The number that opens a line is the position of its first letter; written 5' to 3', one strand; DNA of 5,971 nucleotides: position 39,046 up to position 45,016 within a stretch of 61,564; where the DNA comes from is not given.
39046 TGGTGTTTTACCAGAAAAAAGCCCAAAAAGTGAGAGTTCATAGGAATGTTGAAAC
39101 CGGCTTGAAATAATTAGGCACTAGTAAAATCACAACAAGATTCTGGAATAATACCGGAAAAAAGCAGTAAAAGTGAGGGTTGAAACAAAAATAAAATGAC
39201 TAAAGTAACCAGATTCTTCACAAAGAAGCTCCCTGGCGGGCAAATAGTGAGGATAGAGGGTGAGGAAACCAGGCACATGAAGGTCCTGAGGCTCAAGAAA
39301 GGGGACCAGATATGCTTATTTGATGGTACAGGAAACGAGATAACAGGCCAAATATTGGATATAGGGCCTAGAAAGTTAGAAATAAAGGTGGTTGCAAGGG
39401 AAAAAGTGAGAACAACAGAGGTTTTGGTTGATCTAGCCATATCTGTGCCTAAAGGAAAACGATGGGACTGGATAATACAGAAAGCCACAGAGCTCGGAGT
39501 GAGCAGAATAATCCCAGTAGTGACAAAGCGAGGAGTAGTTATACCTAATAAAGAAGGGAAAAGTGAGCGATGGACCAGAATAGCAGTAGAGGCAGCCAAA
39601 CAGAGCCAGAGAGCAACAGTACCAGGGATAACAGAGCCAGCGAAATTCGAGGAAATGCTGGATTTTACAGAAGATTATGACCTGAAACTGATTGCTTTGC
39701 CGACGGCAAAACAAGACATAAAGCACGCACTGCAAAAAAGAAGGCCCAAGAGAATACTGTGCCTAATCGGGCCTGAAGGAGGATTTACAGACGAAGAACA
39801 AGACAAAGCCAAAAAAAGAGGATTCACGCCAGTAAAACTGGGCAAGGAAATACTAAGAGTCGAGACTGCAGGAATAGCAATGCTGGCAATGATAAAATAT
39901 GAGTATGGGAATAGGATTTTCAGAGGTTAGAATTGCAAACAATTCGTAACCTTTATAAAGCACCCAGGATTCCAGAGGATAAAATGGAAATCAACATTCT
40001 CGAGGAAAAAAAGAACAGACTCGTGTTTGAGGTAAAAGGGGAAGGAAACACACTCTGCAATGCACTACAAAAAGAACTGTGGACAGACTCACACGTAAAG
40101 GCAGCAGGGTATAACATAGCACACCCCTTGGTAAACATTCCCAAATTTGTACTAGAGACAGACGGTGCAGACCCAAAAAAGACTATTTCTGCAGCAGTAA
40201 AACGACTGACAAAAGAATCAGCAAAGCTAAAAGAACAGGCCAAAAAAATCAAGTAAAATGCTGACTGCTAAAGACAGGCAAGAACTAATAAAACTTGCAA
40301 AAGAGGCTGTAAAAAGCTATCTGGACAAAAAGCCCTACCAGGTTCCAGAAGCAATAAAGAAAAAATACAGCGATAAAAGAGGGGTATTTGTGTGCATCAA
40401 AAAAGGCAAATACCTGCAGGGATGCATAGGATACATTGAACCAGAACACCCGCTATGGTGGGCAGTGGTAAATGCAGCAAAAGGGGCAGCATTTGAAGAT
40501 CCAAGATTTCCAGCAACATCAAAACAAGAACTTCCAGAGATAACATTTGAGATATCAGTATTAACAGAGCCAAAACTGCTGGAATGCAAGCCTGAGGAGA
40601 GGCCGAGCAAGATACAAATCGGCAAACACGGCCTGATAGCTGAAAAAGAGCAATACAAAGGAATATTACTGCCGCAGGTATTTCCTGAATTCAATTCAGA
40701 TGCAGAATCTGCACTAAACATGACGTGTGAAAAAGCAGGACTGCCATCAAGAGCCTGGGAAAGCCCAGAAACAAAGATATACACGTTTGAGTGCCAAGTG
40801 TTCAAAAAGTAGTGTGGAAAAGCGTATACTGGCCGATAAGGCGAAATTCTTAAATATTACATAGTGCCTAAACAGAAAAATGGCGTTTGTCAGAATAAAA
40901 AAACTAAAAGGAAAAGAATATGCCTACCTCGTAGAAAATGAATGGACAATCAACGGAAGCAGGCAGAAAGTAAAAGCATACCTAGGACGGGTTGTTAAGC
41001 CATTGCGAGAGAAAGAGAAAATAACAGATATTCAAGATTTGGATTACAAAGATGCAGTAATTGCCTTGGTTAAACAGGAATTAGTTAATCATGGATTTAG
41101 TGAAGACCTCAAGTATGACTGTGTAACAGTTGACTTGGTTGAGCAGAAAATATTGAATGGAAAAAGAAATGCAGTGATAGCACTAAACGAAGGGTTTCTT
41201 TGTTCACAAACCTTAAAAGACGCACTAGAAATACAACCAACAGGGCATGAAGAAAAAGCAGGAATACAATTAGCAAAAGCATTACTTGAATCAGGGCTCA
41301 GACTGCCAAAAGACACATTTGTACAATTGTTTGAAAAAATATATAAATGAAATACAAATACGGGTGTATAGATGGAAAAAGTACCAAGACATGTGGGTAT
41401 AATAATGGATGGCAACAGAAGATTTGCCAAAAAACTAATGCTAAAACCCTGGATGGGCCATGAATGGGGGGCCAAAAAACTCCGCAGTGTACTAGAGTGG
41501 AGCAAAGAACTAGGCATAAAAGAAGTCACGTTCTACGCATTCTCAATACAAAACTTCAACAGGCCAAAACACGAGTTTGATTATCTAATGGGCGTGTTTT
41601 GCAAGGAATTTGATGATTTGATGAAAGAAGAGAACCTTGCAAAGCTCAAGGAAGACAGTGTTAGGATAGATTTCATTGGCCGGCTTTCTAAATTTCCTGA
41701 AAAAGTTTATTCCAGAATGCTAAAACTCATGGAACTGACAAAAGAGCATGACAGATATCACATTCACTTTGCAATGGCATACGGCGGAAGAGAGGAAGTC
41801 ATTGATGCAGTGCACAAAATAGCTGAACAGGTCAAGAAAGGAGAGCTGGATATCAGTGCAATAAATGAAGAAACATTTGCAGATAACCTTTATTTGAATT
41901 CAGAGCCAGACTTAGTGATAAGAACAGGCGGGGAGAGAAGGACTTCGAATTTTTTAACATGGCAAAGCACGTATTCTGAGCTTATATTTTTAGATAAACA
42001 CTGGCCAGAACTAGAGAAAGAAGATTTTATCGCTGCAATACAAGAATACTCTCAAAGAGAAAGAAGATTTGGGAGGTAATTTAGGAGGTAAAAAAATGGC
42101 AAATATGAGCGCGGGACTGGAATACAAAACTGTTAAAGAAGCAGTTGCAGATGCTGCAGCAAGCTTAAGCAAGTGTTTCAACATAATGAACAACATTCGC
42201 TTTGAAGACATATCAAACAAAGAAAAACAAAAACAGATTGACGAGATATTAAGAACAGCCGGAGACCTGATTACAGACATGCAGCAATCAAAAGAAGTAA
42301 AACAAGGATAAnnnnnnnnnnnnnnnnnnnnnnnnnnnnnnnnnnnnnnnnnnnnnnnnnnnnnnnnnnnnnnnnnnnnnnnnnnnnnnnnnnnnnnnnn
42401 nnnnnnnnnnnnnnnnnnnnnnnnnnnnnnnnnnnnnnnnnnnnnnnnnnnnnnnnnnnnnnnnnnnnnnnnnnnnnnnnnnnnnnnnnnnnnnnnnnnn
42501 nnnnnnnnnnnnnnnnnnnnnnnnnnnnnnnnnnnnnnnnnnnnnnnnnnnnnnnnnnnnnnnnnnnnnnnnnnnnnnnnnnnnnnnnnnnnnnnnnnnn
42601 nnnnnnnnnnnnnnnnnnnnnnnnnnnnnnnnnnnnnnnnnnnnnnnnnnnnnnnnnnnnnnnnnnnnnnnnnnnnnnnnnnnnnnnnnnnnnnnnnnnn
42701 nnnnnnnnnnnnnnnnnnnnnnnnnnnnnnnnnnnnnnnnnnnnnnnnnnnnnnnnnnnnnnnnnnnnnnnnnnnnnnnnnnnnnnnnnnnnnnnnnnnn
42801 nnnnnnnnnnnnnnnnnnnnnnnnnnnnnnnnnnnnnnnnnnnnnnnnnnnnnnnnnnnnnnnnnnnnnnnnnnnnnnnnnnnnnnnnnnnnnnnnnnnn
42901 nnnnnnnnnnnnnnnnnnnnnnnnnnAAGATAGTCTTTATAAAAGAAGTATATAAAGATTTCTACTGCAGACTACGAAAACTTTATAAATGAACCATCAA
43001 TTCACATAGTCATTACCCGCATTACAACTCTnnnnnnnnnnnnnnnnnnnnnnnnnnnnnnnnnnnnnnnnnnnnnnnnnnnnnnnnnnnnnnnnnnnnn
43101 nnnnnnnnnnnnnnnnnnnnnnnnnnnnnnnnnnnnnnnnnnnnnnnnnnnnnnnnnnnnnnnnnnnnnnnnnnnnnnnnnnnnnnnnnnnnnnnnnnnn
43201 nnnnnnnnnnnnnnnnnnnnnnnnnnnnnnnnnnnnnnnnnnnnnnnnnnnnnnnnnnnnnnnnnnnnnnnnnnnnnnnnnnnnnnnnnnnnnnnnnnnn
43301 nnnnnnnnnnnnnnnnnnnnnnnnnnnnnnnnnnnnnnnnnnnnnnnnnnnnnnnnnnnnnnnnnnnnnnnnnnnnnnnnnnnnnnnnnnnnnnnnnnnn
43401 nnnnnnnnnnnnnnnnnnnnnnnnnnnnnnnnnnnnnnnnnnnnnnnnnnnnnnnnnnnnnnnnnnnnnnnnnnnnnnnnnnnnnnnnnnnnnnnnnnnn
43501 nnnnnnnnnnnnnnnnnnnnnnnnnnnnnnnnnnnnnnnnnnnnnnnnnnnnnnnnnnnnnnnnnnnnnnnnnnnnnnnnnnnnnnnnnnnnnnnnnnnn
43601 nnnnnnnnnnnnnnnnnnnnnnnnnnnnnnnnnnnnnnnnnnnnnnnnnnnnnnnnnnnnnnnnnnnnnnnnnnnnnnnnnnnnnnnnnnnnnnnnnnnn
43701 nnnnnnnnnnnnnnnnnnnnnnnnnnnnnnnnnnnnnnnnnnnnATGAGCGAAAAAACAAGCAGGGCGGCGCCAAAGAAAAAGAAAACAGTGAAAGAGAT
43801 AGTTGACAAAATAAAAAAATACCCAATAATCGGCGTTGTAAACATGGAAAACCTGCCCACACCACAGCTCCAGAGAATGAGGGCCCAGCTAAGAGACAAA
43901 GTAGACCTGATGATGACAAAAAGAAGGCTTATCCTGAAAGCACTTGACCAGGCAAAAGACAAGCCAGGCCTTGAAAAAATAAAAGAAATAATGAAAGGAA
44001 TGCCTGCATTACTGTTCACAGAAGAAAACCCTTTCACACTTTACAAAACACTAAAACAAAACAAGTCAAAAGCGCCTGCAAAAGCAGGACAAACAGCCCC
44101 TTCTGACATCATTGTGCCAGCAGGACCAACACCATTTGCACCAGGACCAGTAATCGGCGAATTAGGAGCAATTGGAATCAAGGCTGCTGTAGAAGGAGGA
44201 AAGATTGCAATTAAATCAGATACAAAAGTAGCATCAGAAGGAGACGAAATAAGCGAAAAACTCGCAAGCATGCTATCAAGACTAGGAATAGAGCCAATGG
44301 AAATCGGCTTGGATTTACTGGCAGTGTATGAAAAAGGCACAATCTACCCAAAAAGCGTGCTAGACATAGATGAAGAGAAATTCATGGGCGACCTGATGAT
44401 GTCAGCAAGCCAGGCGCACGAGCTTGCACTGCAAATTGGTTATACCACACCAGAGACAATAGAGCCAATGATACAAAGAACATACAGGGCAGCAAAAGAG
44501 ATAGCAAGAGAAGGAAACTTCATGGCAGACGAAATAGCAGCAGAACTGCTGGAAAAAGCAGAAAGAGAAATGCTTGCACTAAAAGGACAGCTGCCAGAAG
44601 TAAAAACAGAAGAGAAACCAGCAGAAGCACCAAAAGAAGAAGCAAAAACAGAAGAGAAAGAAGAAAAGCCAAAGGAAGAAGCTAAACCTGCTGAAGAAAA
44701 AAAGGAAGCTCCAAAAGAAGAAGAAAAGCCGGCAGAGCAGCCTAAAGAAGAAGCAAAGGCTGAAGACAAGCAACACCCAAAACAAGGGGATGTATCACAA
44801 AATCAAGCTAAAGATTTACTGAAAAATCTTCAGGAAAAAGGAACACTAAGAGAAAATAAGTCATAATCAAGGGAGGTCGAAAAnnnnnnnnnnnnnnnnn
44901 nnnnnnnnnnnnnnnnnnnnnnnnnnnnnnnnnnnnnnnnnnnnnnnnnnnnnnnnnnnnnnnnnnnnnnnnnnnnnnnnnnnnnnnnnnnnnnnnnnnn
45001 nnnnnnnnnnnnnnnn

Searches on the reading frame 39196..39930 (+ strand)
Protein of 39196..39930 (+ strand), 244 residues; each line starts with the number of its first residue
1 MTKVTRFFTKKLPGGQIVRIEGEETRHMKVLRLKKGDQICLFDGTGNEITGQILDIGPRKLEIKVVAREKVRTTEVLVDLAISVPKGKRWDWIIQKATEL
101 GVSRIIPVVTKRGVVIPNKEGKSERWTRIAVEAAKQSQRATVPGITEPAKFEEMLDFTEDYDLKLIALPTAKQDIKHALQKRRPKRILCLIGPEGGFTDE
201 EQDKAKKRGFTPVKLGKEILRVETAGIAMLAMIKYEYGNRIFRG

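Call 75: search_protein_families(library=pfam, proteins=[window:39196-39930:+], max_evalue=0.0001)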
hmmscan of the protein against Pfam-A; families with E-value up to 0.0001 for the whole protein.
window:39196-39930:+ (244 aa): 2 families
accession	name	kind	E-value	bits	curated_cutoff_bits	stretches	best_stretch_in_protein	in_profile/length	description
PF04452.19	Methyltrans_RNA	-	1.4e-52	178.1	23.9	1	76-233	5-164/165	RNA methyltransferase domain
PF20260.4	PUA_4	-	2.8e-14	53.4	23.9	1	20-65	1-47/48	RNA methyltransferase PUA domain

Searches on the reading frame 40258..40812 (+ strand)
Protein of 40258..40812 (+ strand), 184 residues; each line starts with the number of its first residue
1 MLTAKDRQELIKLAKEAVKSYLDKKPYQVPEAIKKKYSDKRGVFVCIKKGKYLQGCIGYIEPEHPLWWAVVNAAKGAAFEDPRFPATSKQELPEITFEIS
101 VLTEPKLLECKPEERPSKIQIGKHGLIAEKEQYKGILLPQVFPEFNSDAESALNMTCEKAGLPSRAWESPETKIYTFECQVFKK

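Call 75: search_protein_families(library=pfam, proteins=[window:40258-40812:+], max_evalue=0.0001)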
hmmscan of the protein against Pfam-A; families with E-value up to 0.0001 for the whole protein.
window:40258-40812:+ (184 aa): 1 family
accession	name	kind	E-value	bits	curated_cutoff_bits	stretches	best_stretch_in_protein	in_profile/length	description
PF01871.22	AMMECR1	-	1.1e-48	165.3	25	1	12-182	2-168/168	AMMECR1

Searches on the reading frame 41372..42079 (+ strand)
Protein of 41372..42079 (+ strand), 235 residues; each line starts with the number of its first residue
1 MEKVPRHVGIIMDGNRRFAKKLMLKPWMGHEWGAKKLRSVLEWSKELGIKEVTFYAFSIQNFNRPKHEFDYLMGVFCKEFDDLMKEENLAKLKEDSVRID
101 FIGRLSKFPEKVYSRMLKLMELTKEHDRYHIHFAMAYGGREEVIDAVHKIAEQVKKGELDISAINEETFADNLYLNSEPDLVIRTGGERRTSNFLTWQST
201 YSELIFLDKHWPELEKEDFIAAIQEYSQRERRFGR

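Call 75: search_protein_families(library=pfam, proteins=[window:41372-42079:+], max_evalue=0.0001)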
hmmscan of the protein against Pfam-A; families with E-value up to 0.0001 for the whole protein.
window:41372-42079:+ (235 aa): 1 family
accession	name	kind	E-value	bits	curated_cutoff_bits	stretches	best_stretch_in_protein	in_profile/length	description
PF01255.24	Prenyltransf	-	1.8e-74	250.5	27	1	11-234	1-219/219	Putative undecaprenyl diphosphate synthase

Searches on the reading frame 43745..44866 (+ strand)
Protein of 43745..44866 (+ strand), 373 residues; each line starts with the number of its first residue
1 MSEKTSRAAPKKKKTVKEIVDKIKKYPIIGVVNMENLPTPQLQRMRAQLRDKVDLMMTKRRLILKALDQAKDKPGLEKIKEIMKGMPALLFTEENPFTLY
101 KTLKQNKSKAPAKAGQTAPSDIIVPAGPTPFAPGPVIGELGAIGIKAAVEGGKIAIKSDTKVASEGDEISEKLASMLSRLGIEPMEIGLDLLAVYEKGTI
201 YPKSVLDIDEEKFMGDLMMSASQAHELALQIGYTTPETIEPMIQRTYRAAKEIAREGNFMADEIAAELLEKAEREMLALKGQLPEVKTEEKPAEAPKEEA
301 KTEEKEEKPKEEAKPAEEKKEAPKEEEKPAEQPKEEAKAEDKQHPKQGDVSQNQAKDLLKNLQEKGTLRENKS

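Call 76: search_protein_families(library=pfam, proteins=[window:43745-44866:+], max_evalue=0.0001)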
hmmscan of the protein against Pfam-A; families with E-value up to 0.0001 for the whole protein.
window:43745-44866:+ (373 aa): 2 families
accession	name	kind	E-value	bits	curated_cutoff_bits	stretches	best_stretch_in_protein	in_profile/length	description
PF00466.25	Ribosomal_L10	-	2.6e-22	79.2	22.8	1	10-106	4-98/100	Ribosomal protein L10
PF17777.6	RL10P_insert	-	1.4e-18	67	29.1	1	112-182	1-71/71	Insertion domain in 60S ribosomal protein L10P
